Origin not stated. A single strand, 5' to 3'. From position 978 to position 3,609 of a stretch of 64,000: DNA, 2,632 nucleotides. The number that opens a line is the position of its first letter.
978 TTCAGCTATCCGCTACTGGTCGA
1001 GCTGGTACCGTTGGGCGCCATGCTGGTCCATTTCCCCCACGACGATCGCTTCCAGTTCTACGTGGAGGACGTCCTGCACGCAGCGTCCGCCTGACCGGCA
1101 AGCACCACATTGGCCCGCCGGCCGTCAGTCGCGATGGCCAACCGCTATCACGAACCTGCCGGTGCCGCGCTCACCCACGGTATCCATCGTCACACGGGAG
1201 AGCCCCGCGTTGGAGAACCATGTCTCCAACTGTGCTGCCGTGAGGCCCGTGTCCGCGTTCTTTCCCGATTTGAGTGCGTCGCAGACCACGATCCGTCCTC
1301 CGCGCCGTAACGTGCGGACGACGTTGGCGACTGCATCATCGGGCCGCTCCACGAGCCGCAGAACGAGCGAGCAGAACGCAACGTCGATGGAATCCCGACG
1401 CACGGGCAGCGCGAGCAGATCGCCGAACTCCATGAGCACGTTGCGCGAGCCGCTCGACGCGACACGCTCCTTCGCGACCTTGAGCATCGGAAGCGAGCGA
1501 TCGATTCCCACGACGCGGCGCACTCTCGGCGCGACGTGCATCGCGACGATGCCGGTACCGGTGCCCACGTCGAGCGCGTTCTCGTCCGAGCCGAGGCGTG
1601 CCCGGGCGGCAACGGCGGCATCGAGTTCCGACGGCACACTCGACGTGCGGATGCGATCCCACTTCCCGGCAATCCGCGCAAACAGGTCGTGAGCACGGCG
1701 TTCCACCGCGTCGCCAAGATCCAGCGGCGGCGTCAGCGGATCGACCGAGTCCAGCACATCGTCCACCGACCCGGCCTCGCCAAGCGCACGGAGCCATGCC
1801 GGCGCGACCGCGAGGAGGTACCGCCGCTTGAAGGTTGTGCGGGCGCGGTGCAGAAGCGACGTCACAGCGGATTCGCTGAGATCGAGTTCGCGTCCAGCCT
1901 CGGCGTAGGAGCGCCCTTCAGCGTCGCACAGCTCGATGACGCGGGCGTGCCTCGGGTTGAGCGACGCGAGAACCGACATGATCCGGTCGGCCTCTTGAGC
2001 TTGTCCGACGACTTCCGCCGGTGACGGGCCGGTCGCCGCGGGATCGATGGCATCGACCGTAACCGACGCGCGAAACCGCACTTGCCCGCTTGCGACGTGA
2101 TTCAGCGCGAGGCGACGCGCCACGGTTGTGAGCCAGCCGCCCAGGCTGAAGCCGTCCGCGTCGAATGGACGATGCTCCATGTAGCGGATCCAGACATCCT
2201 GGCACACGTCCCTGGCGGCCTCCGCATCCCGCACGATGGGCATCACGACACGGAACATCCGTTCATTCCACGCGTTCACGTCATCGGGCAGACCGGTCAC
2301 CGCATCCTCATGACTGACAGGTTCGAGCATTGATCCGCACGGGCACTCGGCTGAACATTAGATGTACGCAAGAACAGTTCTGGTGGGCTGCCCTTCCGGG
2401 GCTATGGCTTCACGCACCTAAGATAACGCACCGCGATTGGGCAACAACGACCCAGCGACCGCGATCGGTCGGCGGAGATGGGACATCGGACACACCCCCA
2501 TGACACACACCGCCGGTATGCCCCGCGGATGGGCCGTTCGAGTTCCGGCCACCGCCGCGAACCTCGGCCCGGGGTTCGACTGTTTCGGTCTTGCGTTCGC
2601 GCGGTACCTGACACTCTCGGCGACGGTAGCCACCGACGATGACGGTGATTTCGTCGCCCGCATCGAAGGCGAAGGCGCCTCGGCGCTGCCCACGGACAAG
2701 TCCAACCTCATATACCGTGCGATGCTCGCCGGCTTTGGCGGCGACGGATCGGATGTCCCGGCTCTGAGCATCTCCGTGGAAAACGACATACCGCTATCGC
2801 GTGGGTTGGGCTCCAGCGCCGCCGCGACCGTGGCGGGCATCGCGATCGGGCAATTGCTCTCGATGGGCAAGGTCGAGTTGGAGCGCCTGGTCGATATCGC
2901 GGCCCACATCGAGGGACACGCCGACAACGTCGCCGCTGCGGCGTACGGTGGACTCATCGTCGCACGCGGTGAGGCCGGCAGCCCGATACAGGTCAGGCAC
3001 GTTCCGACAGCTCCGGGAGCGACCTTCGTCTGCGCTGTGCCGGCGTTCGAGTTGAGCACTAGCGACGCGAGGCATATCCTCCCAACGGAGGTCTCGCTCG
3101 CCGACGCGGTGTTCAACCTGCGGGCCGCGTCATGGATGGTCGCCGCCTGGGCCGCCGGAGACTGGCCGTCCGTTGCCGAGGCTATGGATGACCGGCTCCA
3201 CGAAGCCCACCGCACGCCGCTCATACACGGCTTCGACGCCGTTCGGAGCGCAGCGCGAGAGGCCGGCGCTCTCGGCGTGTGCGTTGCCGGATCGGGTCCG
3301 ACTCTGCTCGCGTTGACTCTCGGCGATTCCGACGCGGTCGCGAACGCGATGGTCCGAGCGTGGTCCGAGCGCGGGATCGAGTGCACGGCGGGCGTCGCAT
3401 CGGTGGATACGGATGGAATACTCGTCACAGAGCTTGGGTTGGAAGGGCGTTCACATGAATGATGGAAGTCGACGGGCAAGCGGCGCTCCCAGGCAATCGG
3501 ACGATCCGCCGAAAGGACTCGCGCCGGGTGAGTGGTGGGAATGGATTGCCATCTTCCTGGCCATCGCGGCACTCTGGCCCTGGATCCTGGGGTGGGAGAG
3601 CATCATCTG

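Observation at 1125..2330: ECF sigma factor fused in one polypeptide to a class I SAM-dependent methyltransferase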

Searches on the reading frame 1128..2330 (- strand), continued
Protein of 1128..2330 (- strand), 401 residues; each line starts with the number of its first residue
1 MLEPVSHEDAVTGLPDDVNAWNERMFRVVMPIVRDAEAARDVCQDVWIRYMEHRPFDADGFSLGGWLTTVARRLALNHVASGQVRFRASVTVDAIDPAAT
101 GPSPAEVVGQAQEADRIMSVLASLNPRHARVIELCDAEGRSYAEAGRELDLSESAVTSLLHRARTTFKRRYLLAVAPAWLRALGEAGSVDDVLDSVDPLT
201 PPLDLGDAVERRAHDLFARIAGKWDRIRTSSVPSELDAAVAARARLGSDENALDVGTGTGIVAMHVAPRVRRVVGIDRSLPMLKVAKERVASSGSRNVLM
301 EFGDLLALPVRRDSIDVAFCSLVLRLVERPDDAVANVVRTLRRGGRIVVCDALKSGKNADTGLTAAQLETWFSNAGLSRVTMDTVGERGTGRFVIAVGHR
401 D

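Call 56: find_related_loci(query=A4, collection=metagenome_contigs, flank=6000)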
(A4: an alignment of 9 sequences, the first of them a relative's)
Query A4 (396 aa) in metagenome_contigs; peptide patterns used: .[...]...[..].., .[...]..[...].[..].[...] (x = any residue, [..] = any of these).
382 stretches matched a pattern; 69 encode a relative of the query (tblastn E <= 1e-3); 69 distinct loci.
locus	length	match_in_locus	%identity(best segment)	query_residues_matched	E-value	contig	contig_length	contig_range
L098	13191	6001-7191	44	1-396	1e-112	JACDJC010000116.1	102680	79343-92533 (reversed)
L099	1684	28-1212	43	1-394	4e-117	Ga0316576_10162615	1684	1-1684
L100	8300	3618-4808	42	1-396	6e-109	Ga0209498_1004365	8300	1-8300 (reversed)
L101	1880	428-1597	44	8-396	3e-111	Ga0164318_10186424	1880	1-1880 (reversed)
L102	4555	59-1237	45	3-394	2e-102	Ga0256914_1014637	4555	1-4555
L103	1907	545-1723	45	5-396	5e-104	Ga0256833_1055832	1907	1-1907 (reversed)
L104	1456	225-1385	41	10-396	1e-98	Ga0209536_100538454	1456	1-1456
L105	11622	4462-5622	39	6-395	2e-88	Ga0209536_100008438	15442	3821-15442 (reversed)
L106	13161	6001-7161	39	6-395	2e-88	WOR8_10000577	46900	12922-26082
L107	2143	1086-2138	40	11-361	8e-88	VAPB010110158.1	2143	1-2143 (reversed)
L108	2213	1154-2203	41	9-361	3e-82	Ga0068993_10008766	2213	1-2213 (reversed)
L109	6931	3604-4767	35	6-396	5e-78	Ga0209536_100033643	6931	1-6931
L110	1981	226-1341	37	4-370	4e-81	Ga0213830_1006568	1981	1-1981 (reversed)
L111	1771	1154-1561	45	9-144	7e-31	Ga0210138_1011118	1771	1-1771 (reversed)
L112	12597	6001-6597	34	177-376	5e-26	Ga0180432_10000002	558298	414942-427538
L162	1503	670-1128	24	13-152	1e-4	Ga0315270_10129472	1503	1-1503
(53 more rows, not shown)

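Call 61: list_cluster_members(proteins=[P0001, P0002, P0007, P0010, P0012])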
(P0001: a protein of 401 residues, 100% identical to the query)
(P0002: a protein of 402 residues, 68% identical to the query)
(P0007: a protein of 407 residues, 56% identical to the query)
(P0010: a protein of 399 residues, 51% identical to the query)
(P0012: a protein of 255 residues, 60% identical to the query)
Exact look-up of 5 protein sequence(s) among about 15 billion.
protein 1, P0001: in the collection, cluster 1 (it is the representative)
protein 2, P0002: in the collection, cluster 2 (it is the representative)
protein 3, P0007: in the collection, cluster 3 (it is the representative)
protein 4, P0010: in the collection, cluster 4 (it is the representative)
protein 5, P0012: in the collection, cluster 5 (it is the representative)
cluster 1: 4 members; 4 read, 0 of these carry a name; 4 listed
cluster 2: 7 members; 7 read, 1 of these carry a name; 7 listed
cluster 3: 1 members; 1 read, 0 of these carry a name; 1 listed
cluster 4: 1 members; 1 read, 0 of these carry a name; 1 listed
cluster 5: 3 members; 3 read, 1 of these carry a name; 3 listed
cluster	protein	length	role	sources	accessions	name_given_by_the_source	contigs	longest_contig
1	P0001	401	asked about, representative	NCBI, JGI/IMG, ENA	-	-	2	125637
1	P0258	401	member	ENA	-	-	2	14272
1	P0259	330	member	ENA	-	-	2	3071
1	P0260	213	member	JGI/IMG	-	-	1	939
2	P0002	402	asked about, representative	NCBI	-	-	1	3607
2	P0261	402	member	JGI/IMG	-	RNA polymerase sigma factor (sigma-70 family)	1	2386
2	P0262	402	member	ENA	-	-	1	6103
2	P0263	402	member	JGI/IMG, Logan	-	-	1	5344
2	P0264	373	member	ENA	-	-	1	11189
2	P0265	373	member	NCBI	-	-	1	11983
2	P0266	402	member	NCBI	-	-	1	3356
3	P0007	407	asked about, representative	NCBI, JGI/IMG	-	-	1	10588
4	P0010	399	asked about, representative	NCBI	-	-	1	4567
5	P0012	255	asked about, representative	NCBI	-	-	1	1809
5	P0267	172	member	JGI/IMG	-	ubiquinone/menaquinone biosynthesis C-methylase UbiE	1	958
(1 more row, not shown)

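Call 67: find_encoding_contigs(protein=P0125, flank=8000, max_places=3)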
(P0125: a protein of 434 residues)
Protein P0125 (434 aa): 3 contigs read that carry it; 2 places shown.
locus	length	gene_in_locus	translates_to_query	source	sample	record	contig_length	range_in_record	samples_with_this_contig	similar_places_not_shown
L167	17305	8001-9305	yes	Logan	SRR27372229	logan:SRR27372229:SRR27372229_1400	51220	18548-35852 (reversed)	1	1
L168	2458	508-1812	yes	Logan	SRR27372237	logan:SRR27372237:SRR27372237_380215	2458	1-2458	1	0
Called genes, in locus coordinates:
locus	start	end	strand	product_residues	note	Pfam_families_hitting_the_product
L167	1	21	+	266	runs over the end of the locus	PF00809:Pterin_bind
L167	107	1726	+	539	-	PF00111:Fer2, PF17651:Raco_middle, PF14574:RACo_C_ter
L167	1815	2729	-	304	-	PF02492:cobW, PF07683:CobW_C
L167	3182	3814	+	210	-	PF02607:B12-binding_2, PF02310:B12-binding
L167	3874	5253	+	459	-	PF12176:MtaB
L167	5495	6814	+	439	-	PF10114:PocR, PF00165:HTH_AraC (weak), PF12833:HTH_18, PF00165:HTH_AraC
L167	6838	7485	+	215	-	PF02607:B12-binding_2, PF02310:B12-binding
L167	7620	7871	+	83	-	-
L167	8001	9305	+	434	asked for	PF04542:Sigma70_r2, PF08281:Sigma70_r4_2, PF13489:Methyltransf_23, PF01209:Ubie_methyltran, PF08241:Methyltransf_11, PF08242:Methyltransf_12, PF13649:Methyltransf_25, PF13847:Methyltransf_31, +6 more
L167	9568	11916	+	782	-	PF00384:Molybdopterin, PF01568:Molydop_binding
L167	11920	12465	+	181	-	PF12797:Fer4_2 (faint), PF13237:Fer4_10 (weak), PF13247:Fer4_11, PF12838:Fer4_7 (weak), PF13187:Fer4_9 (weak), PF00037:Fer4, PF12837:Fer4_6 (weak), PF13237:Fer4_10 (weak), +3 more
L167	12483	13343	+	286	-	PF04976:DmsC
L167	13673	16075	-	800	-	PF00317:Ribonuc_red_lgN, PF02867:Ribonuc_red_lgC, PF12637:TSCPD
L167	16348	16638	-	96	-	PF03477:ATP-cone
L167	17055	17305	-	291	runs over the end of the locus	PF00795:CN_hydrolase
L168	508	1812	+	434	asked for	PF04542:Sigma70_r2, PF08281:Sigma70_r4_2, PF13489:Methyltransf_23, PF01209:Ubie_methyltran, PF08241:Methyltransf_11, PF08242:Methyltransf_12, PF13649:Methyltransf_25, PF13847:Methyltransf_31, +6 more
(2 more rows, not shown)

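Call 68: find_encoding_contigs(protein=P0141, flank=8000, max_places=3)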
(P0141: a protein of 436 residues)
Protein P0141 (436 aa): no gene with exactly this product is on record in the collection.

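Call 86: predict_structure(alignment_id=A2)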
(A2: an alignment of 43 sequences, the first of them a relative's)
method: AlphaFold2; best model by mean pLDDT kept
length: 401 residues; sequences in the alignment: 43
mean_pLDDT: 86.7   pTM: 0.65
mean pLDDT of the five models: 86.7, 85.3, 85.2, 84.1, 83.2
residues with pLDDT >= 90: 242; 70-90: 104; 50-70: 31; < 50: 24
segments of 3 or more residues with pLDDT < 50: 1-10, 84-97
pLDDT, mean of each block of 10 residues (from residue 1): 43 74 96 91 94 82 91 89 49 48 79 89 96 95 98 97 93 79 70 71 67 80 88 91 97 97 97 96 96 97 95 98 91 98 98 77 93 98 89 96 95
secondary structure, 60 per line:
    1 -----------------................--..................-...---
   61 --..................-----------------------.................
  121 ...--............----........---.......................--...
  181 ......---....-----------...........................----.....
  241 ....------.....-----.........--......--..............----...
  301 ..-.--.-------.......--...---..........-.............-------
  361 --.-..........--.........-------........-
elements in order: H18-33 H36-53 H63-80 H104-123 H126-137 H142-149 H153-175 H178-186 H190-193 H205-231 H236-244 E251-255 H261-269 E272-277 H280-293 E298-302 E315-321 H330-339 E341-353 H365-374 E377-385 E393-400

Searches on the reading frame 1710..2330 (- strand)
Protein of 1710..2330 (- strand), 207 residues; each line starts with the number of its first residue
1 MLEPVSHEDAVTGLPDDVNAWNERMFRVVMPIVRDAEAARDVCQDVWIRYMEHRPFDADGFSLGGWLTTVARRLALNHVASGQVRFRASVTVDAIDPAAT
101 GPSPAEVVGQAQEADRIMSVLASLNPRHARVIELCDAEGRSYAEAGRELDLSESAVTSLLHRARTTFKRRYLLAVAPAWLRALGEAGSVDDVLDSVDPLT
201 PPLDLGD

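Call 63: search_solved_structures(query=window:1710-2330:-, max_evalue=0.01)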
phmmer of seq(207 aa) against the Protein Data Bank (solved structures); distinct sequences matched with E-value up to 0.01: 10.
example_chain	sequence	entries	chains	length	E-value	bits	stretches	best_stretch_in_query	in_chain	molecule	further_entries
9m9d_F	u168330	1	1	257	5.8e-12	49.1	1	19-174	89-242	ECF RNA polymerase sigma factor SigE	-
9m9e_F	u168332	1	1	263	6.2e-12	49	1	19-174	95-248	ECF RNA polymerase sigma factor SigE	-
9m98_F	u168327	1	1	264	6.2e-12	49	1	19-174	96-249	ECF RNA polymerase sigma factor SigE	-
6dv9_F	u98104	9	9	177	2.8e-08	37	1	25-165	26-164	ECF RNA polymerase sigma factor SigL | RNA polymerase sigma factor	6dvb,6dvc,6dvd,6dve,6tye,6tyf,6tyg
4nqw_A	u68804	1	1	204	3.4e-08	36.8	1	22-163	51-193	ECF RNA polymerase sigma factor SigK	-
6dxo_A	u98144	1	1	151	3.1e-06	30.4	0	21-88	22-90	RNA polymerase ECF-subfamily sigma factor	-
5xe7_A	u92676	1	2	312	4.3e-06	29.9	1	22-168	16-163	ECF RNA polymerase sigma factor SigJ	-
6jcy_F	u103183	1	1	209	2.4e-05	27.5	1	23-168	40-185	ECF RNA polymerase sigma factor SigH,ECF RNA polymerase sigma factor SigE,ECF RNA polymera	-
7qh5_A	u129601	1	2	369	0.00034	23.7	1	96-170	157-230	RNA polymerase sigma factor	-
5wuq_A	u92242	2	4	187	0.0016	21.5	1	14-169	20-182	ECF RNA polymerase sigma factor SigW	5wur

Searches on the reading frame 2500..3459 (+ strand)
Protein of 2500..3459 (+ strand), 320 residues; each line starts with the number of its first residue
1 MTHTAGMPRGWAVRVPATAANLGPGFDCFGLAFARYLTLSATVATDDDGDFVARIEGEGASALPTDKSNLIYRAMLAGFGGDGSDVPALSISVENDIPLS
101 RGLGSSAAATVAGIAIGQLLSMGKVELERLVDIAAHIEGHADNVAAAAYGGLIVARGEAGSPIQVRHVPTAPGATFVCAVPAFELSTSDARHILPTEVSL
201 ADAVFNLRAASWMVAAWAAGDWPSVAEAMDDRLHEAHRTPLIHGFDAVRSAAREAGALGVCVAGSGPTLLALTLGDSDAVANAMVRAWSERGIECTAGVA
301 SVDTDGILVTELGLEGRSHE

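Call 35: search_protein_families(library=ncbifam, proteins=[window:2500-3459:+], max_evalue=0.001)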
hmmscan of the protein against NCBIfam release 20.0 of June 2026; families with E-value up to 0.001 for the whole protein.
window:2500-3459:+ (320 aa): 8 families
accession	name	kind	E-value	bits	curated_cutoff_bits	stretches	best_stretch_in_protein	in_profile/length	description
TIGR00191.1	thrB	equivalog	9.8e-76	254.5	168.25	1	13-310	3-302/304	homoserine kinase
NF002288.1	PRK01212.1-4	equivalog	3.4e-59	200.4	194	1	13-306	2-300/303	homoserine kinase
NF002870.0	PRK03188.1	equivalog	4.6e-18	64.9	286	1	38-297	44-292/310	4-(cytidine 5'-diphospho)-2-C-methyl-D-erythritol kinase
TIGR01920.1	Shik_kin_archae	equivalog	1.2e-07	31.4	126.85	1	30-282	16-255/266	shikimate kinase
NF003036.0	PRK03926.1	equivalog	1.4e-07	30.9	403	1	84-142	71-129/302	mevalonate kinase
TIGR00549.1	mevalon_kin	equivalog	7.6e-07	28.9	163.05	1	86-140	80-132/276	mevalonate kinase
TIGR00154.1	ispE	equivalog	2.4e-05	24.1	138.7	1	58-279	55-264/294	4-(cytidine 5'-diphospho)-2-C-methyl-D-erythritol kinase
NF011202.0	PRK14608.1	equivalog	6.7e-05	22.3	204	1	54-281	59-273/294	4-(cytidine 5'-diphospho)-2-C-methyl-D-erythritol kinase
